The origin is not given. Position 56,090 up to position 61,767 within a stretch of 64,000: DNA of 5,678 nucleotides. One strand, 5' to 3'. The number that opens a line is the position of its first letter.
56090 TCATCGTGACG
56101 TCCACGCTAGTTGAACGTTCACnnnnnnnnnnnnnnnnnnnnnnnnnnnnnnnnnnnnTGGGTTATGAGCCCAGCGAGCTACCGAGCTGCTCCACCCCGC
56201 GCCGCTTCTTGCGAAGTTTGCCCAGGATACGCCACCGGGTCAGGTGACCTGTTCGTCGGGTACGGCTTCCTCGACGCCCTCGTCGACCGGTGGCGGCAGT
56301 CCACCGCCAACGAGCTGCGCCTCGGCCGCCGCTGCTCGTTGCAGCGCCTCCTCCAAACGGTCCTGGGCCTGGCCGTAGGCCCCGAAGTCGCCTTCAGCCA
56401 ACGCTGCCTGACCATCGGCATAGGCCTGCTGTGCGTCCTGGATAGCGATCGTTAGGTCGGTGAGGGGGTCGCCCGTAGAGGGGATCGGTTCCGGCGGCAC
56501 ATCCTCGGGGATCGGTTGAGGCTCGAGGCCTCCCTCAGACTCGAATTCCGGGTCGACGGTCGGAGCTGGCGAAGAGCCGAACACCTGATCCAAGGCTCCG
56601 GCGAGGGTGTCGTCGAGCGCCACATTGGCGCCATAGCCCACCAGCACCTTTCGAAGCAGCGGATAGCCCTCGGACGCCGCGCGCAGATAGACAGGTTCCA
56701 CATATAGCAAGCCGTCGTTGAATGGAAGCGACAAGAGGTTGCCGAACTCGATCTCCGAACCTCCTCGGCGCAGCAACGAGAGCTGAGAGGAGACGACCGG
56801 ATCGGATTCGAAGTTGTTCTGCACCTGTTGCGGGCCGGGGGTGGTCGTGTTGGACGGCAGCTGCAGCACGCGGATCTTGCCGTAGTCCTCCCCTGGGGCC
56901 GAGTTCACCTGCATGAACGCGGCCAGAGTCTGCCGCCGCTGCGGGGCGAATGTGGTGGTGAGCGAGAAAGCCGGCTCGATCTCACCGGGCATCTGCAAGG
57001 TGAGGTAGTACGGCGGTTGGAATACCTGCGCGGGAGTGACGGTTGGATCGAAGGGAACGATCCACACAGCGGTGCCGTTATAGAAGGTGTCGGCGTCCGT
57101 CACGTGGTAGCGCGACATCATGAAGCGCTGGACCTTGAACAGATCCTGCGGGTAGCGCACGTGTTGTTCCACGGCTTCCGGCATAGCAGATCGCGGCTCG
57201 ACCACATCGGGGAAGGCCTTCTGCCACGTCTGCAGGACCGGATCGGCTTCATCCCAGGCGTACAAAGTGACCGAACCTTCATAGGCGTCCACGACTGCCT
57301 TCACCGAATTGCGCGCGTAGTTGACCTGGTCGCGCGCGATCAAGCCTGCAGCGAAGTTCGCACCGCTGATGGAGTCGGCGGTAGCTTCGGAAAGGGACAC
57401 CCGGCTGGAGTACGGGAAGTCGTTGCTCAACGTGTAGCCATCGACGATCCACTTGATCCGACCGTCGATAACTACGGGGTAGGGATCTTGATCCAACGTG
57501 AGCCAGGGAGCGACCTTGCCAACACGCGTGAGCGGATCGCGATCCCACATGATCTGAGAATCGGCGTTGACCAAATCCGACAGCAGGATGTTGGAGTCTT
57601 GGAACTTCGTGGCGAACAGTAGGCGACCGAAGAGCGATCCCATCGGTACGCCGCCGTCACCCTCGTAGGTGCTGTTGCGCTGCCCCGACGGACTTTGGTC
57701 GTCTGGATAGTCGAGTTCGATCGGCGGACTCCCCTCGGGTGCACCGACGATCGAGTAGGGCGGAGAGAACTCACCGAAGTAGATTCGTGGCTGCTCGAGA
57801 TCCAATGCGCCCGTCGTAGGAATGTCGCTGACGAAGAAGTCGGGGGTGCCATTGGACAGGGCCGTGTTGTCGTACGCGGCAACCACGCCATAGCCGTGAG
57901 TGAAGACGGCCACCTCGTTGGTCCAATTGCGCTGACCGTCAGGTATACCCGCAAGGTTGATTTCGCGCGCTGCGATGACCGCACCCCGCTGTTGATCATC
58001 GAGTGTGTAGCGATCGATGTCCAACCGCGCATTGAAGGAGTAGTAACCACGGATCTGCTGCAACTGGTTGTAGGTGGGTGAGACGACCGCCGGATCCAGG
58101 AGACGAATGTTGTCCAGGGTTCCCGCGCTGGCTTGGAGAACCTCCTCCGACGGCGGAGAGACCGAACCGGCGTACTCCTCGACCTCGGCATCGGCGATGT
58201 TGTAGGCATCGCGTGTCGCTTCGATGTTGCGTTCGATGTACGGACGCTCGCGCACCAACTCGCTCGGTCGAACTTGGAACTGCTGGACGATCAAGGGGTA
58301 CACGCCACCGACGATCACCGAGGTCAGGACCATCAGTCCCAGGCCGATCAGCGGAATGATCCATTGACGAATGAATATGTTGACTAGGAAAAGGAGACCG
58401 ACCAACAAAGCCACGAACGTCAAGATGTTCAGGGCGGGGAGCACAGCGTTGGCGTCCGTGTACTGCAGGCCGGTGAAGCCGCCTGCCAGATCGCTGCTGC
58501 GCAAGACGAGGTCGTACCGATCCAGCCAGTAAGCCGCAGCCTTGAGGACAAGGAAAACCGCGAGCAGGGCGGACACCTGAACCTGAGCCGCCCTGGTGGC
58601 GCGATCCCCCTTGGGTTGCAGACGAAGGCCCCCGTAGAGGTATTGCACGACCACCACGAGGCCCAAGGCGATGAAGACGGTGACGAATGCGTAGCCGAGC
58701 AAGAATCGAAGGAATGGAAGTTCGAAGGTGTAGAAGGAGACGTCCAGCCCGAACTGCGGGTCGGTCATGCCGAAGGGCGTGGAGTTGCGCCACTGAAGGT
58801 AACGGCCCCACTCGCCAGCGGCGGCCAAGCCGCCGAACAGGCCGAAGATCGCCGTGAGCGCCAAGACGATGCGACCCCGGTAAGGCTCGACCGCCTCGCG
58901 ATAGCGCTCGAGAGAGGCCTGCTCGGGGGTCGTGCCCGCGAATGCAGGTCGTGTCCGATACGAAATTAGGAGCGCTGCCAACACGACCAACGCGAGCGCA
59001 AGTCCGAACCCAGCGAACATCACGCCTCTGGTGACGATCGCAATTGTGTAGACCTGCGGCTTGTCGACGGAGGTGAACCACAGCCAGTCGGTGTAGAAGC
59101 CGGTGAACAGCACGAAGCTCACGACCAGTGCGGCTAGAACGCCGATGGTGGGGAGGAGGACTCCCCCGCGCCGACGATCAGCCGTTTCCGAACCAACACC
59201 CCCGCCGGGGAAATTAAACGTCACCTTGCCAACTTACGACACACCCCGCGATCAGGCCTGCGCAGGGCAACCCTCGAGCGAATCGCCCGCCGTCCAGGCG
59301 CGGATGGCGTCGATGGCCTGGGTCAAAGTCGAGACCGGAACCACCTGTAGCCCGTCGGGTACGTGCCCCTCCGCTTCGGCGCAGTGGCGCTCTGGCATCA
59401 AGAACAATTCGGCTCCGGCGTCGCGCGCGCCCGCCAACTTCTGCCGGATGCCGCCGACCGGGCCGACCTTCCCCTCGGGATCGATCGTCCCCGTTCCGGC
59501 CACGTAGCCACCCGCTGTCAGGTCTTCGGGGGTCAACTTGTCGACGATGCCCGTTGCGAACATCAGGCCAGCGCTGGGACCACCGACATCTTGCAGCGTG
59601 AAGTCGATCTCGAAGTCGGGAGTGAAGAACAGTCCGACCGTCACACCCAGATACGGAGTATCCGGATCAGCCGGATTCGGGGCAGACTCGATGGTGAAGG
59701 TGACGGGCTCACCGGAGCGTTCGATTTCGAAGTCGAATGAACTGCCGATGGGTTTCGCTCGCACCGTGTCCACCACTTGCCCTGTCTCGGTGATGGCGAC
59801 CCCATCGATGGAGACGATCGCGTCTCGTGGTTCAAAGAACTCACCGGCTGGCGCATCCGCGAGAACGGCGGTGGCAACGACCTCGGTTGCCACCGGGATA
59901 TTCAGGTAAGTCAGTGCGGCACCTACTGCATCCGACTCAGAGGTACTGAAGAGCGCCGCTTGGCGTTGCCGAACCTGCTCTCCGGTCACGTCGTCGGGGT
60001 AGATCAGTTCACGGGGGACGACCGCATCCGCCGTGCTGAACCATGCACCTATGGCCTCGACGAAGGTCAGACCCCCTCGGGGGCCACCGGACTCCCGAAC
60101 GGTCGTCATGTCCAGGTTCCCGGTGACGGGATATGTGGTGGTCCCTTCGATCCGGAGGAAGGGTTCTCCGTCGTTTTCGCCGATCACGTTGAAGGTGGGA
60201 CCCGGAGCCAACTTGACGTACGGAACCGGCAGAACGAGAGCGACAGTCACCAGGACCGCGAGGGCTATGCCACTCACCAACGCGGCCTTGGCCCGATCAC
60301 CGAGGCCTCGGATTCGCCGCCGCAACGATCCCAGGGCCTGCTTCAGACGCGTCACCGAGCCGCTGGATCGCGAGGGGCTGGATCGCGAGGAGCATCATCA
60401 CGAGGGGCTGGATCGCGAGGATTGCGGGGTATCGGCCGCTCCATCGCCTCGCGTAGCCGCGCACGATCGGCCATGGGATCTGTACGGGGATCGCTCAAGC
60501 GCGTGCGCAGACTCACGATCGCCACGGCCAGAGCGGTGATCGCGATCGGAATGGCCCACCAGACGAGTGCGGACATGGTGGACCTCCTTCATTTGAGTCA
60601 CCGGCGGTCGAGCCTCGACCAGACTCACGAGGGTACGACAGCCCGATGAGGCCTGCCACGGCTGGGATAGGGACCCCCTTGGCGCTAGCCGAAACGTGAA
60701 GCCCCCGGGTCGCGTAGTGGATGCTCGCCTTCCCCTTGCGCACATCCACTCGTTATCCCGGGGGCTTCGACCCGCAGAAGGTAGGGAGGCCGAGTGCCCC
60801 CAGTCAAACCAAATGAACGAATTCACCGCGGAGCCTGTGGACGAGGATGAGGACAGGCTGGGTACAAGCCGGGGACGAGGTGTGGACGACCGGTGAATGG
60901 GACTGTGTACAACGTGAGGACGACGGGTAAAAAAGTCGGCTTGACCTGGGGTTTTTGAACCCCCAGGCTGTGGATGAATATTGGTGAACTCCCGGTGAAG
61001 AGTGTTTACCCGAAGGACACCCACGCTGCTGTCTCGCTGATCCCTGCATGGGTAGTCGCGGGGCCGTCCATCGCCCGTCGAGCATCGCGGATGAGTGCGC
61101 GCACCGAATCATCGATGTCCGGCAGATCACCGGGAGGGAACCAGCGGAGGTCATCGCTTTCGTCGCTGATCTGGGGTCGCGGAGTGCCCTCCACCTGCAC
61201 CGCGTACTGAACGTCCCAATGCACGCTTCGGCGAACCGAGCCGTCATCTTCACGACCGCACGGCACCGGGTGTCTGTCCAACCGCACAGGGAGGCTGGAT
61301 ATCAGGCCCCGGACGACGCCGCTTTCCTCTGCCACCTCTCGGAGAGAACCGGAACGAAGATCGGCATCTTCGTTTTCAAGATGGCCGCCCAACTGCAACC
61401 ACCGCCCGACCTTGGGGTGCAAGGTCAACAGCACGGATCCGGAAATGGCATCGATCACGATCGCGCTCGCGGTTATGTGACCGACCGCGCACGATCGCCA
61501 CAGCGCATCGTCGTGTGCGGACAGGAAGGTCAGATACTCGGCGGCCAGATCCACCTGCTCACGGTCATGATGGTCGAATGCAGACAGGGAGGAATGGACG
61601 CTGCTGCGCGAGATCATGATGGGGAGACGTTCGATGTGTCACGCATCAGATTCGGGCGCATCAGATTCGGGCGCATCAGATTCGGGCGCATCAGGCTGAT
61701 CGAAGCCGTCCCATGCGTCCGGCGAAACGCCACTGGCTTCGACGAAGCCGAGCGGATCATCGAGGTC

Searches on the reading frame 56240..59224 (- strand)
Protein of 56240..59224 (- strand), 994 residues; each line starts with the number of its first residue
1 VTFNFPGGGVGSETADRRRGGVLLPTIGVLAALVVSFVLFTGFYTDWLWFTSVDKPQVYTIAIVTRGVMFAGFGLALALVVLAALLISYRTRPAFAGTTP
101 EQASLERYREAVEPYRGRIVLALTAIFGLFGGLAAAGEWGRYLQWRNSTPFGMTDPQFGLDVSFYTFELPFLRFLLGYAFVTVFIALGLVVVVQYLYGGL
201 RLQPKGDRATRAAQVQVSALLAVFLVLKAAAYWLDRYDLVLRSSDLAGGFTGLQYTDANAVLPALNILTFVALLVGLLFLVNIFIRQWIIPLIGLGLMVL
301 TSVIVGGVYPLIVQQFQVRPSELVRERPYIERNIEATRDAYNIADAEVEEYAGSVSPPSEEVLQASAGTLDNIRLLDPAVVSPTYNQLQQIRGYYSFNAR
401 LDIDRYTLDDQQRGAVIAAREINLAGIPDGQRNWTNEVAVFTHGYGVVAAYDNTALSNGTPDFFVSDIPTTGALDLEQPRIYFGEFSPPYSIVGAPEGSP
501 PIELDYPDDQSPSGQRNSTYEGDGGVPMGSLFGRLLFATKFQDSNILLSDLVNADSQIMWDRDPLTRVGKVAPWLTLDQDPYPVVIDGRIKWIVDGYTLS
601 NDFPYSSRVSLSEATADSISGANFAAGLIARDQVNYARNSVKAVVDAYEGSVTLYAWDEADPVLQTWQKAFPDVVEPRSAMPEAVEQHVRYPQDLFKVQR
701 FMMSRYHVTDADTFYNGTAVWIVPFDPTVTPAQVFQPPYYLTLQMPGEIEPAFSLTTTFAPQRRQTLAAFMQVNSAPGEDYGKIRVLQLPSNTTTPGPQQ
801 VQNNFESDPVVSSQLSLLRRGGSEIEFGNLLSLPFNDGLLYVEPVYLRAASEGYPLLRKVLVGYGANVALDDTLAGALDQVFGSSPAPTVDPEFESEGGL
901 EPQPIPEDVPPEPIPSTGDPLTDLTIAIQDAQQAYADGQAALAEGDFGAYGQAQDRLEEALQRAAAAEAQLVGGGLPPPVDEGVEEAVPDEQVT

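Call 22: search_protein_families(library=pfam, proteins=[window:56240-59224:-], max_evalue=0.00001)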
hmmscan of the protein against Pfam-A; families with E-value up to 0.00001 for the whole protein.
window:56240-59224:- (994 aa): 1 family
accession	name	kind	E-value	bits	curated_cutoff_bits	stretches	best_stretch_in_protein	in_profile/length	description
PF03699.18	UPF0182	-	2.6e-280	932.4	27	1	24-818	2-770/770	Uncharacterised protein family (UPF0182)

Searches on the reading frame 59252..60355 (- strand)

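Call 22: search_protein_families(library=pfam, proteins=[window:59252-60355:-], max_evalue=0.00001)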
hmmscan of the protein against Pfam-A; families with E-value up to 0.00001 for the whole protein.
window:59252-60355:- (367 aa): 2 families
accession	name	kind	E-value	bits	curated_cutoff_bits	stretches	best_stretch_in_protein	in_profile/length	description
PF05362.19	Lon_C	-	6.4e-10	39.4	21.1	1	259-349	109-200/205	Lon protease (S16) C-terminal proteolytic domain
PF13180.12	PDZ_2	-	6.4e-07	30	27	1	158-222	13-78/80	PDZ domain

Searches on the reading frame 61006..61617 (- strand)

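Call 23: search_protein_families(library=pfam, proteins=[window:61006-61617:-], max_evalue=0.00001)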
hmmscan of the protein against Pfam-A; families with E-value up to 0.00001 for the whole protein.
window:61006-61617:- (203 aa): 1 family
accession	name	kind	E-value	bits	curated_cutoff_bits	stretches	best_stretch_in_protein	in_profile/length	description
PF00293.34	NUDIX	-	2.4e-12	47.4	21.1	1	49-168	5-123/134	NUDIX domain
